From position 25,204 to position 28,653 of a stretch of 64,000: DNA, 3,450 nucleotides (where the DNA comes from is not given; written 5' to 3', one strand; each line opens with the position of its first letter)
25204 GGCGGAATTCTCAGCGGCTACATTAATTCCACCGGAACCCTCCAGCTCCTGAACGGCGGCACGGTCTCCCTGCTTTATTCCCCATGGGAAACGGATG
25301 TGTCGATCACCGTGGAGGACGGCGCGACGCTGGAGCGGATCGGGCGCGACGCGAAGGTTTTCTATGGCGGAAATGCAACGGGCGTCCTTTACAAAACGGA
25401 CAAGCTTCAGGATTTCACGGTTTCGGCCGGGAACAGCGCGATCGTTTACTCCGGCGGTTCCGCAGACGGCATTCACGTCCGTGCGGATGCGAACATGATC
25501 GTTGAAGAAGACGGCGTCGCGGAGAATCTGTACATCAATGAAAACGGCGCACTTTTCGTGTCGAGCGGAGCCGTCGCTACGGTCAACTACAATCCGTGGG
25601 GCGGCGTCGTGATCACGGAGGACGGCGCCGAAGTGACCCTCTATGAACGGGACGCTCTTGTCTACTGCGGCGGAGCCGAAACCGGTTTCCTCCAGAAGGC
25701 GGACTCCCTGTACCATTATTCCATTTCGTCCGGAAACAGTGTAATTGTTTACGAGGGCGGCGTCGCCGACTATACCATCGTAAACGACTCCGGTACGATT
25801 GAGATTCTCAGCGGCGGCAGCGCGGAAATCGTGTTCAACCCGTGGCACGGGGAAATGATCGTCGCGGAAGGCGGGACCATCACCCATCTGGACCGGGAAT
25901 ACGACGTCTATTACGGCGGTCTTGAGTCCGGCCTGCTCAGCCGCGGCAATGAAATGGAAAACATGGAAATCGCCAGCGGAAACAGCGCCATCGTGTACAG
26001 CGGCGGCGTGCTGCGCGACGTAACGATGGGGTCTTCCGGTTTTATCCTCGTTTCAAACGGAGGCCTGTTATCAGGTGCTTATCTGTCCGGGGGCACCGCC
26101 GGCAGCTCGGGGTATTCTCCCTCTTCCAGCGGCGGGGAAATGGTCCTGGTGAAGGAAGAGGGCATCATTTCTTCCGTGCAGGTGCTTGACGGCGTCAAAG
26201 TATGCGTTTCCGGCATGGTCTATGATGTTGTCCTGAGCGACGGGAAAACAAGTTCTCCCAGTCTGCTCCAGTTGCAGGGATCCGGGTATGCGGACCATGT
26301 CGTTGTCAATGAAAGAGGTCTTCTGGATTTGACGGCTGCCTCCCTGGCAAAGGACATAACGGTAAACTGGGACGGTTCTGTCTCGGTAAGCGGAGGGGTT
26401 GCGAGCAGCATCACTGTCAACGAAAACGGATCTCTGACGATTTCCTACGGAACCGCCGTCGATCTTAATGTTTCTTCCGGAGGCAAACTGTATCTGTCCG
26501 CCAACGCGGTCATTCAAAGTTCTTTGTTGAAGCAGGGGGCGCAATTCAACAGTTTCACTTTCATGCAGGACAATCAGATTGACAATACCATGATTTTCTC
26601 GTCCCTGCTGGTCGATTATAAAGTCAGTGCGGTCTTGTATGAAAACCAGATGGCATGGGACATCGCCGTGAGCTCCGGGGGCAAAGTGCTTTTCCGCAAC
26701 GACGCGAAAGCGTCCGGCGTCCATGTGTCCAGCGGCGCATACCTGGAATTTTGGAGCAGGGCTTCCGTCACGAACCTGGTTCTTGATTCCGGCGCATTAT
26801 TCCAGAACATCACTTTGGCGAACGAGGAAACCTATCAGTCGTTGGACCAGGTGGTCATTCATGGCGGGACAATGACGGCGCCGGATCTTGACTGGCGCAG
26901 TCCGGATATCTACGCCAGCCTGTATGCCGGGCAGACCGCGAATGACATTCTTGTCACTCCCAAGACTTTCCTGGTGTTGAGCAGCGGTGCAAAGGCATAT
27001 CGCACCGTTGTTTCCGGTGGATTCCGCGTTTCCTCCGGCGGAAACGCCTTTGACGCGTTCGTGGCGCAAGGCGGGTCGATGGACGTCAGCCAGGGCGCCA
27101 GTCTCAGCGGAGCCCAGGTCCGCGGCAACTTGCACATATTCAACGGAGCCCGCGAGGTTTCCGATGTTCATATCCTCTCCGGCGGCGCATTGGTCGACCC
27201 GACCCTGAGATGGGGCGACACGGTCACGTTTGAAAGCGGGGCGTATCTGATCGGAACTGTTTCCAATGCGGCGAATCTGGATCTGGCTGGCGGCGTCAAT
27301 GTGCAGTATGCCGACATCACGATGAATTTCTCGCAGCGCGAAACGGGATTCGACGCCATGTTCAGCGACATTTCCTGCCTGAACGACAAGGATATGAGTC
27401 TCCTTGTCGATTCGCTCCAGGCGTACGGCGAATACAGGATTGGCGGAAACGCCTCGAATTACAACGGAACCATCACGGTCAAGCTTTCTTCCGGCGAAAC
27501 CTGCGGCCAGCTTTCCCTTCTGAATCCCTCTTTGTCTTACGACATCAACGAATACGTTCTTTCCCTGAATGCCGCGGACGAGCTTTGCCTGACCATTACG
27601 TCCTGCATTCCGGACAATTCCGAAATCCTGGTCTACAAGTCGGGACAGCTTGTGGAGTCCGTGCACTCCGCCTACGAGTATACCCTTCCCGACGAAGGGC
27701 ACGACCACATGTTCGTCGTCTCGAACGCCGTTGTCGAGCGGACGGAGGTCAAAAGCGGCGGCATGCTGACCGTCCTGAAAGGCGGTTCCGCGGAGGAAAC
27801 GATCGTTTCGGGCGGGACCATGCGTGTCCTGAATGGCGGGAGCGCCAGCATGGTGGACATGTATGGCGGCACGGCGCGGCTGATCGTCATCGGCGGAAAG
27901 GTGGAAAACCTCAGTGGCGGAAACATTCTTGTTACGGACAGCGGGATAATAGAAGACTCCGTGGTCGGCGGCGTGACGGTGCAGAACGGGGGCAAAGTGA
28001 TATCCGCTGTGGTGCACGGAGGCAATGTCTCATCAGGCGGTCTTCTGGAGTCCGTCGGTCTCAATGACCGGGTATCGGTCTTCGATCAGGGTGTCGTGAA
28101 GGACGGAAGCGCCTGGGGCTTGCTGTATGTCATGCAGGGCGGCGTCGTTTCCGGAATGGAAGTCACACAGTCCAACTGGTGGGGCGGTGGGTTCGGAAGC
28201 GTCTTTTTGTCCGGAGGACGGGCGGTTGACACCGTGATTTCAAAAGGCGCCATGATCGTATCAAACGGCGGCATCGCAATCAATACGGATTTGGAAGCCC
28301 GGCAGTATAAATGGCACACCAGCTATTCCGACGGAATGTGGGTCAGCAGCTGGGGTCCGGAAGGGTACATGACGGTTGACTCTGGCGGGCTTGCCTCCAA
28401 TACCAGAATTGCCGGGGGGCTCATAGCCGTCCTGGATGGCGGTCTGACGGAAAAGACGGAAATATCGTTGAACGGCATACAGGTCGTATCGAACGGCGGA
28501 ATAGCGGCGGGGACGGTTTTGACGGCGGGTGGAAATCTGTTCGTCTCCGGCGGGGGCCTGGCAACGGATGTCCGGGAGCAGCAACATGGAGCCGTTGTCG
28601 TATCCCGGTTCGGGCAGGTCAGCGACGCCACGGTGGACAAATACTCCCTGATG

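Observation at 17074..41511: Single 24.4-kb ORF encoding an 8,145-aa mosaic giant protein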

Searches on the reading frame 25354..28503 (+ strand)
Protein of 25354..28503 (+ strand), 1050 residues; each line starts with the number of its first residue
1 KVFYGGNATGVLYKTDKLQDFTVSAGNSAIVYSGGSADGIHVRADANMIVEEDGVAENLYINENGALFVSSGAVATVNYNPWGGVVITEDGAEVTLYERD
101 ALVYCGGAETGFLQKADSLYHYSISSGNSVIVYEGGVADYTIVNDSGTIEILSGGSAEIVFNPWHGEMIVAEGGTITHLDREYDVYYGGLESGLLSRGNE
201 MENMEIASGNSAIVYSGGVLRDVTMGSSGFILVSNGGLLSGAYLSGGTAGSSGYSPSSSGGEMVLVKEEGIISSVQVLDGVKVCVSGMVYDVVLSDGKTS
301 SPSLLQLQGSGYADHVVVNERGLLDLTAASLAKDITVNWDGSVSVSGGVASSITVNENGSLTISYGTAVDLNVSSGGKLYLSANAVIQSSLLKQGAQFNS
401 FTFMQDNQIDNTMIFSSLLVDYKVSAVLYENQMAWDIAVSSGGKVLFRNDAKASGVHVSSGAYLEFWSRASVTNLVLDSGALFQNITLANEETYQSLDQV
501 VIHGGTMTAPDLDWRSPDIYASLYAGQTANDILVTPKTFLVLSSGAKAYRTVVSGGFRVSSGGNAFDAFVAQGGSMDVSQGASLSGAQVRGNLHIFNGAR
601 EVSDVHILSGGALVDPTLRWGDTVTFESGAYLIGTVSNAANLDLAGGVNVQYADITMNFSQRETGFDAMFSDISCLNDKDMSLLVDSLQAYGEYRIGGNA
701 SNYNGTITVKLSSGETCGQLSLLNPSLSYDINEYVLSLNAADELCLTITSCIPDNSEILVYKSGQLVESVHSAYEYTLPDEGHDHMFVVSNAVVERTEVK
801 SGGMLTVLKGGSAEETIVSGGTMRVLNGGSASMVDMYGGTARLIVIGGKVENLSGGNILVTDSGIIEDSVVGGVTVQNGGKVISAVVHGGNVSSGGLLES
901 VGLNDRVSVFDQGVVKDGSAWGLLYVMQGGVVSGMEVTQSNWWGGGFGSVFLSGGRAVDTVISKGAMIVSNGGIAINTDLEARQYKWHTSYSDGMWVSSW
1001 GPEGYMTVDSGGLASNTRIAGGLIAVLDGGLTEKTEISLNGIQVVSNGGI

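Call 5: search_protein_families(library=pfam, proteins=[window:25354-28503:+], max_evalue=0.01)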
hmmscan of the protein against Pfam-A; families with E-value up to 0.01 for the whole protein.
window:25354-28503:+ (1050 aa): 1 family
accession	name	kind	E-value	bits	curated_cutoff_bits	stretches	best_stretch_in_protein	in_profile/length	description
PF16168.11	AIDA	-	7.7e-28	96.8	27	4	787-838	9-62/63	Adhesin of bacterial autotransporter system, probable stalk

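Call 17: search_protein_families(library=ncbifam, proteins=[window:25354-28503:+], max_evalue=0.01)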
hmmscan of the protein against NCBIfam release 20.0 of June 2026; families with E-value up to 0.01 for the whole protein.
window:25354-28503:+ (1050 aa): 4 families
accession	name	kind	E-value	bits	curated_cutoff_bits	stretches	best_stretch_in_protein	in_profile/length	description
NF033176.1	auto_AIDA-I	exception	6.8e-35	119.9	1200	3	765-1049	200-487/1287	autotransporter adhesin AIDA-I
TIGR04415.1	O_hepto_targRPT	repeat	2.2e-24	85.2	30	3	799-829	7-38/38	strand-loop-strand repeat protein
NF033177.1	auto_Ag43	equivalog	3.9e-20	71.6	1200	3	20-243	249-455/948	Ag43/Cah family autotransporter adhesin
NF040482.1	auto_BafA_Cterm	equivalog_domain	0.00012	20.6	700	1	788-906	26-148/643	BafA family autotransporter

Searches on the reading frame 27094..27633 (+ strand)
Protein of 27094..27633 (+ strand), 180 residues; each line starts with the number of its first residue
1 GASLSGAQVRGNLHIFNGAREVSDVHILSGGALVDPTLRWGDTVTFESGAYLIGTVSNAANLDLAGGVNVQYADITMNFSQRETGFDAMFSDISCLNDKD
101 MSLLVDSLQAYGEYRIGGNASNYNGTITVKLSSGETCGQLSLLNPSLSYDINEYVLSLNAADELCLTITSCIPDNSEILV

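Call 70: search_protein_families(library=pfam, proteins=[window:27094-27633:+], max_evalue=1)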
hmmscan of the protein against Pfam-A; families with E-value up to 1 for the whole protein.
window:27094-27633:+ (180 aa): 1 family
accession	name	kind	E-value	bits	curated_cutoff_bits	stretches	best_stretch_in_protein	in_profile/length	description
PF06585.17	JHBP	-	0.11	12.1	29.2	1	43-134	63-154/239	Haemolymph juvenile hormone binding protein (JHBP)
